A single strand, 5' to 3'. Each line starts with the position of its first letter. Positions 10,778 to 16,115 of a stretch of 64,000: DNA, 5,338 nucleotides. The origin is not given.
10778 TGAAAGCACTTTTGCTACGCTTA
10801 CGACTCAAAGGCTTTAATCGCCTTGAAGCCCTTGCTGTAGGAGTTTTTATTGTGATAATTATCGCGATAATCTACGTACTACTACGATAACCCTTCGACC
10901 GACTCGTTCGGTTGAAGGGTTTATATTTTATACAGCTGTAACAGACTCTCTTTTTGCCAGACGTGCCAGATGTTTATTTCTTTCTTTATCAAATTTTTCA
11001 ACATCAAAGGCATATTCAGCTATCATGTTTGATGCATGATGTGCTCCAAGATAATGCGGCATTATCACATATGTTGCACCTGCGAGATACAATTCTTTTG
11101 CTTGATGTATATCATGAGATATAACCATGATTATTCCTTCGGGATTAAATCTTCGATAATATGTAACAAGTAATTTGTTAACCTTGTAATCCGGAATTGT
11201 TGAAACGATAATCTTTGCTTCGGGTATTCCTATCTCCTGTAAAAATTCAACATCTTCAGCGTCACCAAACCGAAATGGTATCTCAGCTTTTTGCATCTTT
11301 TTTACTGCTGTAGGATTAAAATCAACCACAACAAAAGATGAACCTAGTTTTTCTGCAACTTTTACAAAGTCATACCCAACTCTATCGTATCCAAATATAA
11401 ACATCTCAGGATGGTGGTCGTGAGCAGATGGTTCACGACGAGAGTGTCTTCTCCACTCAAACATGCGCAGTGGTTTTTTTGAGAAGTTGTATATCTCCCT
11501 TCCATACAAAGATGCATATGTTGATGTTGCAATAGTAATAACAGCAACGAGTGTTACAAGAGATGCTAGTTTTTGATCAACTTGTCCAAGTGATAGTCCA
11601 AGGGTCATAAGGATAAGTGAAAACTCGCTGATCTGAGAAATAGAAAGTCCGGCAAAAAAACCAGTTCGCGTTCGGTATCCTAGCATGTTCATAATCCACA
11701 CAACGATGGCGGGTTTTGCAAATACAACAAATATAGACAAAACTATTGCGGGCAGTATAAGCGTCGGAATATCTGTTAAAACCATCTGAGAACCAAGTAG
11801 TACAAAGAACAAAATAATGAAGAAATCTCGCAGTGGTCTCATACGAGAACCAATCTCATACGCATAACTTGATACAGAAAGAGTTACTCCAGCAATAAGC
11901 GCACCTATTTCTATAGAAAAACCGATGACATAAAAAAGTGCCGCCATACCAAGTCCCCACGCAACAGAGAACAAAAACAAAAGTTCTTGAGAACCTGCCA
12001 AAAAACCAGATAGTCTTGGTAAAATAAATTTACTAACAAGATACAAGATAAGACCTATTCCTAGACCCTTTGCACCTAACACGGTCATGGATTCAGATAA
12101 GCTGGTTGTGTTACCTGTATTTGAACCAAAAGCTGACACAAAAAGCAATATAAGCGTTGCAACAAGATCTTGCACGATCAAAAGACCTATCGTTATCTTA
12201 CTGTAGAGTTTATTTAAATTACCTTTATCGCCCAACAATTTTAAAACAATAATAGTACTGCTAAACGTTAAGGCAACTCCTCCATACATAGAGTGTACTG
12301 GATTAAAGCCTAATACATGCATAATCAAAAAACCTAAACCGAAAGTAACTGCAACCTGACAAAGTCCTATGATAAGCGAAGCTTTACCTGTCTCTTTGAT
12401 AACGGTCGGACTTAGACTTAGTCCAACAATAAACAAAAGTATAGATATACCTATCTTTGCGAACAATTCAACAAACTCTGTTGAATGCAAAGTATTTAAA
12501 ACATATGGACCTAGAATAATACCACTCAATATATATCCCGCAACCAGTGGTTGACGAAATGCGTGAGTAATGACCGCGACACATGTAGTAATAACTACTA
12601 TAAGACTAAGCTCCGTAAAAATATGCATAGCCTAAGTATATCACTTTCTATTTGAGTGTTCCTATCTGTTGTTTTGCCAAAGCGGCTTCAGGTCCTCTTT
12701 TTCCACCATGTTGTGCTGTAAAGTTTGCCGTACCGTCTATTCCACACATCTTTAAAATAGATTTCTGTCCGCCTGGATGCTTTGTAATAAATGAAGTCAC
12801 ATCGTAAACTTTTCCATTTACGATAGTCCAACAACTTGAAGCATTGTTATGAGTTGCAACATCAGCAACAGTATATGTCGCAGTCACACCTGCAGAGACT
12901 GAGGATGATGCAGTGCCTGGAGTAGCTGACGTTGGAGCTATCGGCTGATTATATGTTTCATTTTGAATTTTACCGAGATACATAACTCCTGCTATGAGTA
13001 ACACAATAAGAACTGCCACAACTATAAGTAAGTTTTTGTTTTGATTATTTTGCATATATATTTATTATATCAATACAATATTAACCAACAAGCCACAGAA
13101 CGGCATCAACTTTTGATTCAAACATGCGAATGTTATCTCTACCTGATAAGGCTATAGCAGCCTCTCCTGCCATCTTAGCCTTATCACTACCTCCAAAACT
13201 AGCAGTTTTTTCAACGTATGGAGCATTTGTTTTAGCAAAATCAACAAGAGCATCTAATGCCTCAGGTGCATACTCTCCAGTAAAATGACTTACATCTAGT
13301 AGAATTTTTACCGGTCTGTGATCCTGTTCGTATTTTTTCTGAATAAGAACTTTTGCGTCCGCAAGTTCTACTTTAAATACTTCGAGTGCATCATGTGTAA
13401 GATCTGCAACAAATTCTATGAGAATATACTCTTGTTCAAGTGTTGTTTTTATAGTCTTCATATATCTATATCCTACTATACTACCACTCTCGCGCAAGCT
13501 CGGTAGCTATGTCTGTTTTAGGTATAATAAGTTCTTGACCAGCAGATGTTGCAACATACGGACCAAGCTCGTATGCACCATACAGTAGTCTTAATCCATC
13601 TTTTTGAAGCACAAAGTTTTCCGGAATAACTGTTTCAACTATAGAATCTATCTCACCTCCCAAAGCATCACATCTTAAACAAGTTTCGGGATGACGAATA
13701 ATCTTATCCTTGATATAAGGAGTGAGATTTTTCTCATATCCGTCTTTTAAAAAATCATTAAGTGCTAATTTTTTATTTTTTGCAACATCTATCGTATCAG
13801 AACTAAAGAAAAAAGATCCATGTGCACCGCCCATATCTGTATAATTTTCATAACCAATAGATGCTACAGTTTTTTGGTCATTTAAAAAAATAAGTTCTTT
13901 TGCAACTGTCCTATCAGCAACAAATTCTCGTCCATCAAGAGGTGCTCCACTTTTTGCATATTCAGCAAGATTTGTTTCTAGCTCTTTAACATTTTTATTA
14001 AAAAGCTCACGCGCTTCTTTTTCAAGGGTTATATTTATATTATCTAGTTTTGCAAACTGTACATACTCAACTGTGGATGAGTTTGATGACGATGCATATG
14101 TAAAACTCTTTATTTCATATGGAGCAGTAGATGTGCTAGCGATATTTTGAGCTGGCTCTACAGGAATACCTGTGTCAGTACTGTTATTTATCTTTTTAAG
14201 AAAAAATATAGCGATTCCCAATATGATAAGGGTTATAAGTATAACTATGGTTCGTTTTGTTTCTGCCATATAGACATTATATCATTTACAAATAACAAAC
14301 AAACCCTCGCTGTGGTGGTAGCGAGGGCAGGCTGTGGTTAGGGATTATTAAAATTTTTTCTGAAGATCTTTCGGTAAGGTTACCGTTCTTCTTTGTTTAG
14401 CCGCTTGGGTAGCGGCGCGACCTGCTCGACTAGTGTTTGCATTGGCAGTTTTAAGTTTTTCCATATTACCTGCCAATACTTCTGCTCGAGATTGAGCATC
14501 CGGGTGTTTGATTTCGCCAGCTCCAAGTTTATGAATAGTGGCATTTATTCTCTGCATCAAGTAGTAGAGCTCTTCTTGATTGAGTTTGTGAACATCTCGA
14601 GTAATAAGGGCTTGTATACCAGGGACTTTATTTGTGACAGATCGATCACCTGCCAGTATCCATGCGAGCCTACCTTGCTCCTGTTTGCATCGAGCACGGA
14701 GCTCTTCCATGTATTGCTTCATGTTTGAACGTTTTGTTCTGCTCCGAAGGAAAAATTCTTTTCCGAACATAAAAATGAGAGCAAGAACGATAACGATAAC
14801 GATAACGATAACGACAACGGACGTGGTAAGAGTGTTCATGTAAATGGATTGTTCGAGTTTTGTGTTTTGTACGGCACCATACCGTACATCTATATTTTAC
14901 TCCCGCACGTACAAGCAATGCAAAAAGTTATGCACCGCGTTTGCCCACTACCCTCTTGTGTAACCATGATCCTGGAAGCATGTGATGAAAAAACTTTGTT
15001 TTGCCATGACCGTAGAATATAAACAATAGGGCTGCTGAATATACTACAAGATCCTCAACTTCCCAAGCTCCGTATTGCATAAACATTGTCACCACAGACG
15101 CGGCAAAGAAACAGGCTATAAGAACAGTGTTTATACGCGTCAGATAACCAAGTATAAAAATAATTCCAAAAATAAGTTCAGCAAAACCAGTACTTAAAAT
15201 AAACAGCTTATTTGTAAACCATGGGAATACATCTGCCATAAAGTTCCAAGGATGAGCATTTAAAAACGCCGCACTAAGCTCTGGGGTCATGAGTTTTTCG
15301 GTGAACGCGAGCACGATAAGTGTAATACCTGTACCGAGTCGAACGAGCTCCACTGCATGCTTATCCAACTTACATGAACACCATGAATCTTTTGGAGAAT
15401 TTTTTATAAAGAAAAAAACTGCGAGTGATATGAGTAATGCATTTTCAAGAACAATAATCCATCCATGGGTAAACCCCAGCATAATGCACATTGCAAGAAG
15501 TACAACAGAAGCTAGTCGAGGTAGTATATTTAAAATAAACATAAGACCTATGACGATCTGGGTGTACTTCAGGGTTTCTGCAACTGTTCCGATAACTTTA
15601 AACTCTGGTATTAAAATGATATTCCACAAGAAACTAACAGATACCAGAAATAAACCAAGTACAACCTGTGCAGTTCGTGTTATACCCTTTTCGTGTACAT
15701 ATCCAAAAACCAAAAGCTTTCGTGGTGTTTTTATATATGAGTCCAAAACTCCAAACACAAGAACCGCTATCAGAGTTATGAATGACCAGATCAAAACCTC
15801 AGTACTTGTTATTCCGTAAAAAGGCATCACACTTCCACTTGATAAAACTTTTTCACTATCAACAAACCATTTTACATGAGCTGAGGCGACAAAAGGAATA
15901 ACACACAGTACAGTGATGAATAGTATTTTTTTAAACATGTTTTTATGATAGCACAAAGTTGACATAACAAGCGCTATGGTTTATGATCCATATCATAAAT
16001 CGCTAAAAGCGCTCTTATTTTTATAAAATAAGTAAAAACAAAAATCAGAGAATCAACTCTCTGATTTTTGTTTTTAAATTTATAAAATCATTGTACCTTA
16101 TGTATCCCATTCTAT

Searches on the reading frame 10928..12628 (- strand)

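Call 25: search_protein_families(library=pfam, proteins=[window:10928-12628:-], max_evalue=0.001)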
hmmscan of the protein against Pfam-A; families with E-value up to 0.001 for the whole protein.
window:10928-12628:- (566 aa): 2 families
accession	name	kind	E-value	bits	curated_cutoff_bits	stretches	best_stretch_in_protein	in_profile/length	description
PF00999.27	Na_H_Exchanger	-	6.3e-53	180.4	26.2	1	12-367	3-363/375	Sodium/hydrogen exchanger, transmembrane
PF02254.24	TrkA_N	-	3.3e-20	73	23.8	1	410-524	2-116/116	TrkA-N domain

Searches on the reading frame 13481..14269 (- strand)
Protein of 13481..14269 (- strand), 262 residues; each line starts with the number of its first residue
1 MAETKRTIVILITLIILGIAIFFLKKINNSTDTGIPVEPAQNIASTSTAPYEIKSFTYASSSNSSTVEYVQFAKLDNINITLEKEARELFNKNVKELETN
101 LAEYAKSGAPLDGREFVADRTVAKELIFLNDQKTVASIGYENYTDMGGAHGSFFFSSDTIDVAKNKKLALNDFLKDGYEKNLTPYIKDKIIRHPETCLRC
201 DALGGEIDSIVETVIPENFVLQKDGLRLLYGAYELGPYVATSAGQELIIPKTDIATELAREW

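Call 23: search_protein_families(library=pfam, proteins=[window:13481-14269:-], max_evalue=0.001)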
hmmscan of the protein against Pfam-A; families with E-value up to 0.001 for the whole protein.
window:13481-14269:- (262 aa): 1 family
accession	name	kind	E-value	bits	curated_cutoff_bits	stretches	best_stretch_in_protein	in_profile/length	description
PF11738.13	DUF3298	-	3.5e-08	34.7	24.1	1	171-240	1-74/84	Protein of unknown function (DUF3298)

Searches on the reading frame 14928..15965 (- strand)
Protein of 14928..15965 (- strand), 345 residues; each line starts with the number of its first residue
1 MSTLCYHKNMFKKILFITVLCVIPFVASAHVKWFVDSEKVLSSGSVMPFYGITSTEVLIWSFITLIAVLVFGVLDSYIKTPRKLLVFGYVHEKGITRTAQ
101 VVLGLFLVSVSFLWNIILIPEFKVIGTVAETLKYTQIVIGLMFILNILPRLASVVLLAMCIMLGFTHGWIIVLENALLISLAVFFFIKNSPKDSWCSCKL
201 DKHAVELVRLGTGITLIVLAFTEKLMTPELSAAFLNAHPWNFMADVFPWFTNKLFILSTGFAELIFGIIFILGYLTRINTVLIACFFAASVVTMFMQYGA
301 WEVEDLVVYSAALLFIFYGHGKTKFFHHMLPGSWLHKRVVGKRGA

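Call 23: search_protein_families(library=pfam, proteins=[window:14928-15965:-], max_evalue=0.001)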
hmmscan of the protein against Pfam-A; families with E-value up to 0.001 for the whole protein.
window:14928-15965:- (345 aa): 1 family
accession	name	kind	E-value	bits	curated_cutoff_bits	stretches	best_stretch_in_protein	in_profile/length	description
PF07681.17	DoxX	-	0.00052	21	23.6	1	207-294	4-83/85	DoxX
